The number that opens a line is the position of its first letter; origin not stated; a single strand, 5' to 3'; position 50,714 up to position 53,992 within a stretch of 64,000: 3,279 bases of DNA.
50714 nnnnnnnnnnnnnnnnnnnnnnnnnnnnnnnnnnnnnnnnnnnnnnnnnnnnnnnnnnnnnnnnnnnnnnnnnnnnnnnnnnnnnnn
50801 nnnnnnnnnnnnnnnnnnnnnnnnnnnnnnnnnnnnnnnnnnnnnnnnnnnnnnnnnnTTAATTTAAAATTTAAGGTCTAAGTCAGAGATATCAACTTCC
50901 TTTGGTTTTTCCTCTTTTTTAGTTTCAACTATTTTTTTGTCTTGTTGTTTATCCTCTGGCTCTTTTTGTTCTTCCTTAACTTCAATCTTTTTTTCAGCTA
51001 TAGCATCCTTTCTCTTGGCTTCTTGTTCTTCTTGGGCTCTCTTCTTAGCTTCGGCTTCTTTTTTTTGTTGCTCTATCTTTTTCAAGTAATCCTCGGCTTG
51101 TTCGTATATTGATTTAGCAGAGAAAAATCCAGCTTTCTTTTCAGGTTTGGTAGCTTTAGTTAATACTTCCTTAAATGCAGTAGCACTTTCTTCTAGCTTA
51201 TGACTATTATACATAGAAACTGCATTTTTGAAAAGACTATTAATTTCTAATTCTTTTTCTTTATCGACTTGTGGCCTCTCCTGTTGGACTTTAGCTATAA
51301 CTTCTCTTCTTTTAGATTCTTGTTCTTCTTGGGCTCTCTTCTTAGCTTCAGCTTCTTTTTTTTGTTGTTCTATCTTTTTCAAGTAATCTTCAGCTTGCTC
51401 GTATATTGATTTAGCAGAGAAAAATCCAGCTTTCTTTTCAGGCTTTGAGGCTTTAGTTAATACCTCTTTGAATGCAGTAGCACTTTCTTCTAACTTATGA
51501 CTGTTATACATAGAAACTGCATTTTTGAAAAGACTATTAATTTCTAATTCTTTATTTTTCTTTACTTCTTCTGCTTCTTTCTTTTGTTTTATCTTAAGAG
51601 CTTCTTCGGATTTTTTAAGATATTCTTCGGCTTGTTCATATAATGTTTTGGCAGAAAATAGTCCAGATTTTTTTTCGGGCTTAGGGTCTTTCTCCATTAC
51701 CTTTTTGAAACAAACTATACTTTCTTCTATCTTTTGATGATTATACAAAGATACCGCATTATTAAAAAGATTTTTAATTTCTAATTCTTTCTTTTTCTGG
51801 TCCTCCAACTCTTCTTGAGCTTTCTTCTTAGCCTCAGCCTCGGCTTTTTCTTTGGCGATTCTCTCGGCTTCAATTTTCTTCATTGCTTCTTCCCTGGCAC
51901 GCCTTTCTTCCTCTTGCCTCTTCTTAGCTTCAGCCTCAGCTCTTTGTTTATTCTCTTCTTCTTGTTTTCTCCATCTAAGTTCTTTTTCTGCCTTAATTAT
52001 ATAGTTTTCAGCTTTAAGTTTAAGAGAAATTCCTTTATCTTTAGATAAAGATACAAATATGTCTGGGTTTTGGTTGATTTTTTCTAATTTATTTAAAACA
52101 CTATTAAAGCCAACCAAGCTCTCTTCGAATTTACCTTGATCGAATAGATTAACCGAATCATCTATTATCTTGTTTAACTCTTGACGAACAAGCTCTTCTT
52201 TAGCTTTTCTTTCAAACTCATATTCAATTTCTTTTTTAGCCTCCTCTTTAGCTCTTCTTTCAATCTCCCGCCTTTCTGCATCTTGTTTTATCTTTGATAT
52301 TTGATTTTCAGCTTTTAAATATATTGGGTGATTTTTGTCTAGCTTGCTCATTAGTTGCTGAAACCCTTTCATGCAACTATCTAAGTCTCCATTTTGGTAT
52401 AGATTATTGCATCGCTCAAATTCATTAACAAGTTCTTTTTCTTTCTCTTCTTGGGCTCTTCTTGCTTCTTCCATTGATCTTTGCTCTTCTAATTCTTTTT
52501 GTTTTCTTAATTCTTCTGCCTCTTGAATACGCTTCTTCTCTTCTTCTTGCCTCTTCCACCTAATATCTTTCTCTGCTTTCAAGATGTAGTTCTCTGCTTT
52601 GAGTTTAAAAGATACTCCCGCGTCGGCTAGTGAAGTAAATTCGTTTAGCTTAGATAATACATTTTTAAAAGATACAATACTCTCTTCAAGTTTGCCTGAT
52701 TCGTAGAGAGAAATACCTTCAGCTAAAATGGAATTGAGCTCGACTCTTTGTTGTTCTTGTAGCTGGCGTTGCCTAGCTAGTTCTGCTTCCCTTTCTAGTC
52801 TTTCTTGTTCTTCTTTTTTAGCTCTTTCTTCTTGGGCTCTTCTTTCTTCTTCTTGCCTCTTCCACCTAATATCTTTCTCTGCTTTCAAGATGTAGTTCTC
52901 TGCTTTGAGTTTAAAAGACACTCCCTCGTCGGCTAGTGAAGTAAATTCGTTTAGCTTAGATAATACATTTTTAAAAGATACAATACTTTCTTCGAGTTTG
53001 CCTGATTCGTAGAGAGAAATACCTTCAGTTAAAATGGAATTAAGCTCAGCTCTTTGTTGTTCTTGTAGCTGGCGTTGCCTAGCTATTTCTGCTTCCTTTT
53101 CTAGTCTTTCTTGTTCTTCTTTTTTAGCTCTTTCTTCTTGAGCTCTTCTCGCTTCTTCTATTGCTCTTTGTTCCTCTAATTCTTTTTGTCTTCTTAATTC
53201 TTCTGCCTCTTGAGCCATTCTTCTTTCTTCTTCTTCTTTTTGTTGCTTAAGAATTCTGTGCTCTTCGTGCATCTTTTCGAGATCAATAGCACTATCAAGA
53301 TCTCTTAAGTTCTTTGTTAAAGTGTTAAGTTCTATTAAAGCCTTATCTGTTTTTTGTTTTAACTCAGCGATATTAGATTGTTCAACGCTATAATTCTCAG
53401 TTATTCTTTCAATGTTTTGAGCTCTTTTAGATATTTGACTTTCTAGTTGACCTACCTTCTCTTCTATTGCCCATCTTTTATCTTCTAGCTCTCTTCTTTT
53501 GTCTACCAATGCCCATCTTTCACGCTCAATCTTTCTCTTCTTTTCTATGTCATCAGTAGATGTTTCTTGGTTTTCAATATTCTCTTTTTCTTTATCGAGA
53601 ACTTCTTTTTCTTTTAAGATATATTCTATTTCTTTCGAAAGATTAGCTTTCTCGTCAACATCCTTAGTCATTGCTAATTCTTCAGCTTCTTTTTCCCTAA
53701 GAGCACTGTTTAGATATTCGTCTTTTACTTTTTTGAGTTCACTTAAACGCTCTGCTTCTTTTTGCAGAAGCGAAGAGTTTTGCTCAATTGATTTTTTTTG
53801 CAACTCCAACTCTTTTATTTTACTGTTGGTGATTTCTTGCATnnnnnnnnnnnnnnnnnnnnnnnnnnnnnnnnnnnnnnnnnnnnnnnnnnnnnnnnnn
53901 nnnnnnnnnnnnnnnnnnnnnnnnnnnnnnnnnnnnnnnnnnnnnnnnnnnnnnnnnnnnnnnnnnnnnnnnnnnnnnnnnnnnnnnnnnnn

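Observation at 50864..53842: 992-aa coiled-coil protein with two near-identical internal tandem repeats (~296 bp and ~308 bp) and poly-T tracts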

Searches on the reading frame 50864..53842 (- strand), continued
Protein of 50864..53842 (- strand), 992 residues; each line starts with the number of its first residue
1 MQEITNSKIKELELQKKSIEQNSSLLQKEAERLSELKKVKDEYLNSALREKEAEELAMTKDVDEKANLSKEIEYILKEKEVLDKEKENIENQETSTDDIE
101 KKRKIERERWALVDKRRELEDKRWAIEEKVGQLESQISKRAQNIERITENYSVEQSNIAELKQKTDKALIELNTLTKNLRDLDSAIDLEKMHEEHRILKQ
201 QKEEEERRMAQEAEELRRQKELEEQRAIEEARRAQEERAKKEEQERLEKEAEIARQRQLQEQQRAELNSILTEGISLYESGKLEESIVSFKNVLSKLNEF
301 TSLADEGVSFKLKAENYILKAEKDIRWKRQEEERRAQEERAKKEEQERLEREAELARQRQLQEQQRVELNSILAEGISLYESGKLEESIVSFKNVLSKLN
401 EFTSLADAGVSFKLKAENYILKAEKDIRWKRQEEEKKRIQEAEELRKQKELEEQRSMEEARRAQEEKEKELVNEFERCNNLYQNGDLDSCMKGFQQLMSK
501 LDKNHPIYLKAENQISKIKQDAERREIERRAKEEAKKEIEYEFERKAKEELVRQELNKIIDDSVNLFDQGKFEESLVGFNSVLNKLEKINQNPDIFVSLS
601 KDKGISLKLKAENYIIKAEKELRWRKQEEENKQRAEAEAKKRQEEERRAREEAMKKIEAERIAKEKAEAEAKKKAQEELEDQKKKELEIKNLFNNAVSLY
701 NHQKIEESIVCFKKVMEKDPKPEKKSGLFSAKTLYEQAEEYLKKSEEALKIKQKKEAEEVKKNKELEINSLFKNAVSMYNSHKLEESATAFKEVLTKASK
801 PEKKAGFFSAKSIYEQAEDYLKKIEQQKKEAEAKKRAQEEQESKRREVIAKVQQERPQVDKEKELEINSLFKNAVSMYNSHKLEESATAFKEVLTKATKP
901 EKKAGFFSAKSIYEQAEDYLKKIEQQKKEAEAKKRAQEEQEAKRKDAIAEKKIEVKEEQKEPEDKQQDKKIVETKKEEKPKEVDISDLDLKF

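Call 68: find_encoding_contigs(protein=P0012, flank=7000, max_places=2)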
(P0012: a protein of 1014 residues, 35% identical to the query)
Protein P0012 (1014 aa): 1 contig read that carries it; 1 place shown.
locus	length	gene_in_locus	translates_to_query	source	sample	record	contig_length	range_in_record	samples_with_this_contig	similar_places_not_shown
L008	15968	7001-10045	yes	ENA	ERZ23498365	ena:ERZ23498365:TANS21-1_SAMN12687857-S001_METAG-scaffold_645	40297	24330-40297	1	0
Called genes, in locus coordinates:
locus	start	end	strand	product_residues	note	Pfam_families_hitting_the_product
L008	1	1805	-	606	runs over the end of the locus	PF05157:MshEN, PF00437:T2SSE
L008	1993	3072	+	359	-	PF00248:Aldo_ket_red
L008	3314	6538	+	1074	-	-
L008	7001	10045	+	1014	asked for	PF00515:TPR_1 (faint), PF07719:TPR_2 (faint), PF13424:TPR_12 (faint), PF13428:TPR_14 (faint), PF13174:TPR_6 (faint), PF13432:TPR_16 (faint), PF14559:TPR_19 (faint)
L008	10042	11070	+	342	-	PF00294:PfkB, PF08543:Phos_pyr_kin (weak)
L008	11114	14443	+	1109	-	-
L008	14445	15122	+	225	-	PF06283:ThuA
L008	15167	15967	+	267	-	?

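Call 71: find_encoding_contigs(protein=P0004, flank=7000, max_places=1)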
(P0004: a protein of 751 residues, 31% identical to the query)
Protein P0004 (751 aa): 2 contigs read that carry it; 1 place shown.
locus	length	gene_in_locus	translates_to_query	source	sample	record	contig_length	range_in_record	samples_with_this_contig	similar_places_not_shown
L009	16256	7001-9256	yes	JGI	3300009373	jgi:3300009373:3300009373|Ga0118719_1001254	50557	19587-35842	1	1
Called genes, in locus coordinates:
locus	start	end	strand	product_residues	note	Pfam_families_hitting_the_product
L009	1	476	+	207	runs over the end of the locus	-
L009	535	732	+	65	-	PF26391:MamI (weak)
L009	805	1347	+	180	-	PF02632:BioY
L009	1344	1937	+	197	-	PF04367:DUF502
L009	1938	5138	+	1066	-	-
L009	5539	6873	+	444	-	-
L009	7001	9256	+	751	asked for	PF00515:TPR_1 (faint), PF07719:TPR_2 (faint), PF13174:TPR_6 (faint), PF13181:TPR_8 (faint), PF13428:TPR_14 (faint), PF02563:Poly_export, PF10531:SLBB, PF22461:SLBB_2, +2 more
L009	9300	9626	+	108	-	-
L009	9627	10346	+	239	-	PF18306:LDcluster4, PF03641:Lysine_decarbox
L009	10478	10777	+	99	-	-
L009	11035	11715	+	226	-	PF01553:Acyltransferase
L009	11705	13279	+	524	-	PF03364:Polyketide_cyc, PF10604:Polyketide_cyc2, PF02423:OCD_Mu_crystall, PF01488:Shikimate_DH, PF02882:THF_DHG_CYH_C (faint), PF01118:Semialdhyde_dh (weak), PF03807:F420_oxidored (weak)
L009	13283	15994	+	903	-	PF00501:AMP-binding, PF23562:AMP-binding_C_3, PF13193:AMP-binding_C (weak), PF00550:PP-binding, PF01553:Acyltransferase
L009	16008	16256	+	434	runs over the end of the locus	PF00732:GMC_oxred_N, PF00890:FAD_binding_2 (weak), PF01266:DAO, PF07992:Pyr_redox_2 (faint), PF13450:NAD_binding_8 (weak), PF05199:GMC_oxred_C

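Call 72: find_encoding_contigs(protein=P0019, flank=9000, max_places=2)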
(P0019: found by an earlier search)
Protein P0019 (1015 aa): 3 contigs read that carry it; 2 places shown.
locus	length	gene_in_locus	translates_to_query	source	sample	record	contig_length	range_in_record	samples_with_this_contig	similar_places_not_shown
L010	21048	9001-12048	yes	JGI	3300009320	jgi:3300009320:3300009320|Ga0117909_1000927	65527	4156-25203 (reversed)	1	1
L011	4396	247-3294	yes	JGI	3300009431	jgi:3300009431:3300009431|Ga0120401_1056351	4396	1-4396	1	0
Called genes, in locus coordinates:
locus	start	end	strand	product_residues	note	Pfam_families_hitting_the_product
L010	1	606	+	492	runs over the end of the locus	PF02386:TrkH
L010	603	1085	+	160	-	-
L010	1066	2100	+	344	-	PF02912:Phe_tRNA-synt_N, PF01409:tRNA-synt_2d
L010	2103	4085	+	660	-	PF03483:B3_4, PF03484:B5, PF17759:tRNA_synthFbeta, PF03147:FDX-ACB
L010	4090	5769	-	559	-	PF05226:CHASE2, PF00990:GGDEF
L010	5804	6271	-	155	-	PF04773:FecR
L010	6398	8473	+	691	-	PF08479:POTRA_2, PF03865:ShlB, PF01103:Omp85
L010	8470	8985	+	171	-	PF04473:DUF553, PF01841:Transglut_core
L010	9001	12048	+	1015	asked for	PF12895:ANAPC3 (faint), PF13424:TPR_12 (faint), PF13432:TPR_16 (faint), PF14559:TPR_19 (faint), PF00515:TPR_1 (faint), PF07719:TPR_2 (weak), PF13174:TPR_6 (faint), PF13414:TPR_11 (weak), +1 more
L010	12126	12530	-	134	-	PF01936:NYN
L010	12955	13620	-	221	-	PF01797:Y1_Tnp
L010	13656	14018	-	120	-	PF08378:NERD, PF02021:UPF0102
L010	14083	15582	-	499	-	PF13541:ChlI, PF00158:Sigma54_activat (faint), PF01078:Mg_chelatase, PF07728:AAA_5 (faint), PF00493:MCM (weak), PF13335:Mg_chelatase_C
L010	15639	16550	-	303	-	PF02481:DNA_processg_A, PF17782:WHD_DprA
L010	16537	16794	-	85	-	PF04026:SpoVG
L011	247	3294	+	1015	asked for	PF12895:ANAPC3 (faint), PF13424:TPR_12 (faint), PF13432:TPR_16 (faint), PF14559:TPR_19 (faint), PF00515:TPR_1 (faint), PF07719:TPR_2 (weak), PF13174:TPR_6 (faint), PF13414:TPR_11 (weak), +1 more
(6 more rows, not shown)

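Call 87: search_protein_families(library=padloc, proteins=[window:50864-53842:-, P0007, P0011], max_evalue=0.001)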
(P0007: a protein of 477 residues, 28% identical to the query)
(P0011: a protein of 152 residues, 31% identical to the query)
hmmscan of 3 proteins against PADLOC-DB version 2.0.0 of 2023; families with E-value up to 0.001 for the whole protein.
window:50864-53842:- (992 aa): 0 families

P0007 (477 aa): 0 families

P0011 (152 aa): 0 families

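Call 88: search_protein_families(library=phrogs, proteins=[window:50864-53842:-, P0007, P0011], max_evalue=0.001)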
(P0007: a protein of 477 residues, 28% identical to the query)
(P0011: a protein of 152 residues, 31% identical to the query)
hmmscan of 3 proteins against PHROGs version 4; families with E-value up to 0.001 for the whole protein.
window:50864-53842:- (992 aa): 0 families

P0007 (477 aa): 0 families

P0011 (152 aa): 0 families

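Call 89: search_protein_families(library=ncbifam, proteins=[P0007, P0010, P0011, P0014], max_evalue=0.001)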
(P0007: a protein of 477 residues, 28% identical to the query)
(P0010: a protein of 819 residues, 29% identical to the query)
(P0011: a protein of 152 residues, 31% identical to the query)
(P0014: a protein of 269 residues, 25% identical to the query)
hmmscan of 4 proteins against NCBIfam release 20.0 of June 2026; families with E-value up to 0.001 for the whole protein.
P0007 (477 aa): 0 families

P0010 (819 aa): 2 families
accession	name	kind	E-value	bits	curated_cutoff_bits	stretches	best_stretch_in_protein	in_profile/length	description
NF003740.0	PRK05337.1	equivalog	9.2e-28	97.3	207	1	511-806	6-306/340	beta-N-acetylhexosaminidase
NF052329.1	XyloArabinsidase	equivalog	4.7e-06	25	1050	1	605-817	129-343/750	beta-xylosidase/alpha-l-arabinosidase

P0011 (152 aa): 0 families

P0014 (269 aa): 2 families
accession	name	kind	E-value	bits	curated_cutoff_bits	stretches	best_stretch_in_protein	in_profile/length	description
NF002572.0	PRK02224.1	equivalog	0.00012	20.6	1087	1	13-265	193-433/888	DNA double-strand break repair ATPase Rad50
TIGR02169.1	SMC_prok_A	equivalog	0.00084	17.1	729.4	0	14-265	675-925/1165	chromosome segregation protein SMC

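Call 96: find_encoding_contigs(protein=P0016, flank=10000, max_places=2)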
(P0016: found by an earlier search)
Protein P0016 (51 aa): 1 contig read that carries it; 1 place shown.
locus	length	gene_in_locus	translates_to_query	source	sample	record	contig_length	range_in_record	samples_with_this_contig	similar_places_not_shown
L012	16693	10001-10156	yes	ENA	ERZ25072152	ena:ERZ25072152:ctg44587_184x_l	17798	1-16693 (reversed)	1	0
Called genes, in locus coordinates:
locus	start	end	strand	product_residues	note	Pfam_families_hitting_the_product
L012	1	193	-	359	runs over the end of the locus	PF02535:Zip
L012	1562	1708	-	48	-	-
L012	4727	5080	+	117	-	-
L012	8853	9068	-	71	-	-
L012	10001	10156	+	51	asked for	-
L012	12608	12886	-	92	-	-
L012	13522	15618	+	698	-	PF16095:COR-A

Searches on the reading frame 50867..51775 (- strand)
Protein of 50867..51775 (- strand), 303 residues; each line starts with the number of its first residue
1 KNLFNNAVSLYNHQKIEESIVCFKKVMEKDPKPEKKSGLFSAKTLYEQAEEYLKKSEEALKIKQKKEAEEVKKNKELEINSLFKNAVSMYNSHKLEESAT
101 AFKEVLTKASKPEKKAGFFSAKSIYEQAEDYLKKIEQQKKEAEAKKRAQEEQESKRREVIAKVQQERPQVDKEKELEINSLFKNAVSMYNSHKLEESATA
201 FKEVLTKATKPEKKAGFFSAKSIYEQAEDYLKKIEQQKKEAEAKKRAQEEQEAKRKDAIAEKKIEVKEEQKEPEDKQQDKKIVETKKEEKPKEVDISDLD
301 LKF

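Call 42: find_related_loci(query=A2, collection=genome_contigs, flank=10000)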
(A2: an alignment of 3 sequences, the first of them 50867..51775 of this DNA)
Query A2 (303 aa) in genome_contigs; peptide patterns used: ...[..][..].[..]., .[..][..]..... (x = any residue, [..] = any of these).
298 stretches matched a pattern, but none encodes a relative of the query by tblastn (E <= 1e-3).

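Call 43: find_related_loci(query=A2, collection=metagenome_contigs, flank=10000)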
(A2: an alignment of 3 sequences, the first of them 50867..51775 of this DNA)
Query A2 (303 aa) in metagenome_contigs; peptide patterns used: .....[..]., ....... (x = any residue, [..] = any of these).
600 stretches matched a pattern (row limit reached: there are more); 1 encode a relative of the query (tblastn E <= 1e-3); 1 distinct loci.
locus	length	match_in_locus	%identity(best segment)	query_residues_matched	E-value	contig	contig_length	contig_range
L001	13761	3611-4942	32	2-303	1e-30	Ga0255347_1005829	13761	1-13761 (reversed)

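Call 89: search_protein_families(library=ncbifam, proteins=[L001:2453-4945:+], max_evalue=0.001)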
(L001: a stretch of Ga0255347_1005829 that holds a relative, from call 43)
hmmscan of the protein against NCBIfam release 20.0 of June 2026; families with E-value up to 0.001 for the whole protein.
L001:2453-4945:+ (830 aa): 0 families
